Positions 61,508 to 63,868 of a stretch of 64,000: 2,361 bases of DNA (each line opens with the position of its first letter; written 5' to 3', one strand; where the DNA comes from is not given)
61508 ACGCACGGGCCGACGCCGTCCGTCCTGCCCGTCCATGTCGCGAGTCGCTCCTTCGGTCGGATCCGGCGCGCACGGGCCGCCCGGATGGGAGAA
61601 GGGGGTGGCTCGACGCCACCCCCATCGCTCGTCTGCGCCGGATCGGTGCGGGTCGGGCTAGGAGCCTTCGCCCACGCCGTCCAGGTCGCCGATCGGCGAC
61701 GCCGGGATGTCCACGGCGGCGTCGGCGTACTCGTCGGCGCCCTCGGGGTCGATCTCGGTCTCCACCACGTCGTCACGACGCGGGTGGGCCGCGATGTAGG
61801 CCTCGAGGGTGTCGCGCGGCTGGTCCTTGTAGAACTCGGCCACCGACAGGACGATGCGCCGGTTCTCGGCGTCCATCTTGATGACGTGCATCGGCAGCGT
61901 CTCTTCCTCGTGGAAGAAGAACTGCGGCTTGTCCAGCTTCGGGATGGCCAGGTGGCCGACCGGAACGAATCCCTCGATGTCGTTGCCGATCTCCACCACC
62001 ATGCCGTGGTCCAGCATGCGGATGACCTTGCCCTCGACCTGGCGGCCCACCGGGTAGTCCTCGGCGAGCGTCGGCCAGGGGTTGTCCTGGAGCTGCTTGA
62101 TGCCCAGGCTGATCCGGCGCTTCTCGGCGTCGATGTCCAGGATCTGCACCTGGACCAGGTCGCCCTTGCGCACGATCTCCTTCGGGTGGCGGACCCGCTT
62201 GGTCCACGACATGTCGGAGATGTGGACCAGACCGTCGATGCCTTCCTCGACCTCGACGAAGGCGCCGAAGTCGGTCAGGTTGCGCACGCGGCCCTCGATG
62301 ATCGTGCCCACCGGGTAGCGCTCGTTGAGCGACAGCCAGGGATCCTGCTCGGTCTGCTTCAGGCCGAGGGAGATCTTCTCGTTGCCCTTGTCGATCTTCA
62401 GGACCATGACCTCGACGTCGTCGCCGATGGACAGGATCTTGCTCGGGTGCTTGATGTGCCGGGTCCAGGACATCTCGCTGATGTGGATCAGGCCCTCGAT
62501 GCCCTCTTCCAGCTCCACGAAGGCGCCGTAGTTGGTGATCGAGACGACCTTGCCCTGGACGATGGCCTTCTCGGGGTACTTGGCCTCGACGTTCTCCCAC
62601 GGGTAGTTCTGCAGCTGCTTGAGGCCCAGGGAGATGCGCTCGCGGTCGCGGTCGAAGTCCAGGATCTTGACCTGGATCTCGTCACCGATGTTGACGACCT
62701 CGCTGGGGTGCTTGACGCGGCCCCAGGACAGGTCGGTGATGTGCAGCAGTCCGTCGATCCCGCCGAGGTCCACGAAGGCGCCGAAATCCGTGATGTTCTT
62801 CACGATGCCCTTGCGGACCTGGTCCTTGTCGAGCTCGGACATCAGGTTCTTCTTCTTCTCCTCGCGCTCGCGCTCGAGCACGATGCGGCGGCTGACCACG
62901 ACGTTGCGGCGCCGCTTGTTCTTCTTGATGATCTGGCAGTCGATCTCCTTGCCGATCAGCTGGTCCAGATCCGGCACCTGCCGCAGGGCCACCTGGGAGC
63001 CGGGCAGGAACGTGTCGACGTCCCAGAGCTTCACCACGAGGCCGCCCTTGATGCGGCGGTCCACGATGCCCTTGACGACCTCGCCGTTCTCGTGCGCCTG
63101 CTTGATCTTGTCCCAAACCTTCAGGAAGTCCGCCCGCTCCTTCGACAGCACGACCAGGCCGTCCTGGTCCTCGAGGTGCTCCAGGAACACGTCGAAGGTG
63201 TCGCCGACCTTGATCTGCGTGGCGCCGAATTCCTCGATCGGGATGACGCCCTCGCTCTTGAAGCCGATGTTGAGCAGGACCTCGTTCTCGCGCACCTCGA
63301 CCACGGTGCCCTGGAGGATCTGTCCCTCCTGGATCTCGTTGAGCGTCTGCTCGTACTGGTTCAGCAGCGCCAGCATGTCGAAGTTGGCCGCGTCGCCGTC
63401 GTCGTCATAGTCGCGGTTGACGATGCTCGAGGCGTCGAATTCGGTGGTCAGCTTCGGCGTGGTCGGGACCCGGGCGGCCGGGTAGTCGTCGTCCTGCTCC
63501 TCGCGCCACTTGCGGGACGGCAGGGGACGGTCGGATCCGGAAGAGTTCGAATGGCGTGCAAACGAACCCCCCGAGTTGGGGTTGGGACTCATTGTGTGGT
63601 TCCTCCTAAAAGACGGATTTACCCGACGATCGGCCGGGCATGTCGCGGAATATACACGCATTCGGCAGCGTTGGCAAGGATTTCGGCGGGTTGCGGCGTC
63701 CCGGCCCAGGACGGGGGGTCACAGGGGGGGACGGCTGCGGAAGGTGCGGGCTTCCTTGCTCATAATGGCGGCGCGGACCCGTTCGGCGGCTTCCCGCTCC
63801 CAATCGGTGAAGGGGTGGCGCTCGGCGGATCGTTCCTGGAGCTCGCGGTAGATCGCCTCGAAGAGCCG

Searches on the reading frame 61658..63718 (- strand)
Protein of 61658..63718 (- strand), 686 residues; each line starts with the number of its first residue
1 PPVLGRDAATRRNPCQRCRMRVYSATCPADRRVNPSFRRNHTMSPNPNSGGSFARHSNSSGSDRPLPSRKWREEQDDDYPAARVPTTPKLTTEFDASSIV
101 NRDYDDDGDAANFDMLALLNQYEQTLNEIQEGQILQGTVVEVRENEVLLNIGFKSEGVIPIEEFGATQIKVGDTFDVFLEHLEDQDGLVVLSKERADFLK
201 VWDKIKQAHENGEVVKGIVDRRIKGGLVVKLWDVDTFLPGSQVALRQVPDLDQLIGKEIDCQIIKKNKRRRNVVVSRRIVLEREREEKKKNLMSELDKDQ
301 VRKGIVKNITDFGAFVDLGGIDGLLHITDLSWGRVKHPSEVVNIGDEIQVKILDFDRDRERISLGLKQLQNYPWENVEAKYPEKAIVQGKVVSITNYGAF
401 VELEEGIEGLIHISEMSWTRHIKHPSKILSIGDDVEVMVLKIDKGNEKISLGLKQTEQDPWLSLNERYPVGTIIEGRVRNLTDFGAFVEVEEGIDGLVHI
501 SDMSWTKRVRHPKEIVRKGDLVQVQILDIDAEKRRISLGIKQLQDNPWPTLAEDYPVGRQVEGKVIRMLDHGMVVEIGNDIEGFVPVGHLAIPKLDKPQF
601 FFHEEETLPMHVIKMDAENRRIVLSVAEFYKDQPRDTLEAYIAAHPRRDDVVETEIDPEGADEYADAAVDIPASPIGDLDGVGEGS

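Call 82: search_protein_families(library=pfam, proteins=[window:61658-63718:-], max_evalue=0.01)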
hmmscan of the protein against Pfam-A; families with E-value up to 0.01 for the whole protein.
window:61658-63718:- (686 aa): 6 families
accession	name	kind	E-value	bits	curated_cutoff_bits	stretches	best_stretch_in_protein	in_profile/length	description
PF00575.29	S1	-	7e-94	308.7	22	6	297-367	3-74/74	S1 RNA binding domain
PF23459.1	S1_RRP5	-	1.7e-26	93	27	3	471-537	4-69/72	RRP5 S1 domain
PF21710.3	Spt6_S1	-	9e-14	52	27.5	2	470-538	16-84/91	Spt6, S1/OB domain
PF17092.11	PCB_OB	-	3.5e-11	44.3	27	0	382-441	30-99/111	Penicillin-binding protein OB-like domain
PF13509.12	S1_2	-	9.1e-09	35.7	21.8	0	301-331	4-35/61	S1 domain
PF02599.21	CsrA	-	0.00021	21.6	27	0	338-362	8-32/53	Global regulator protein family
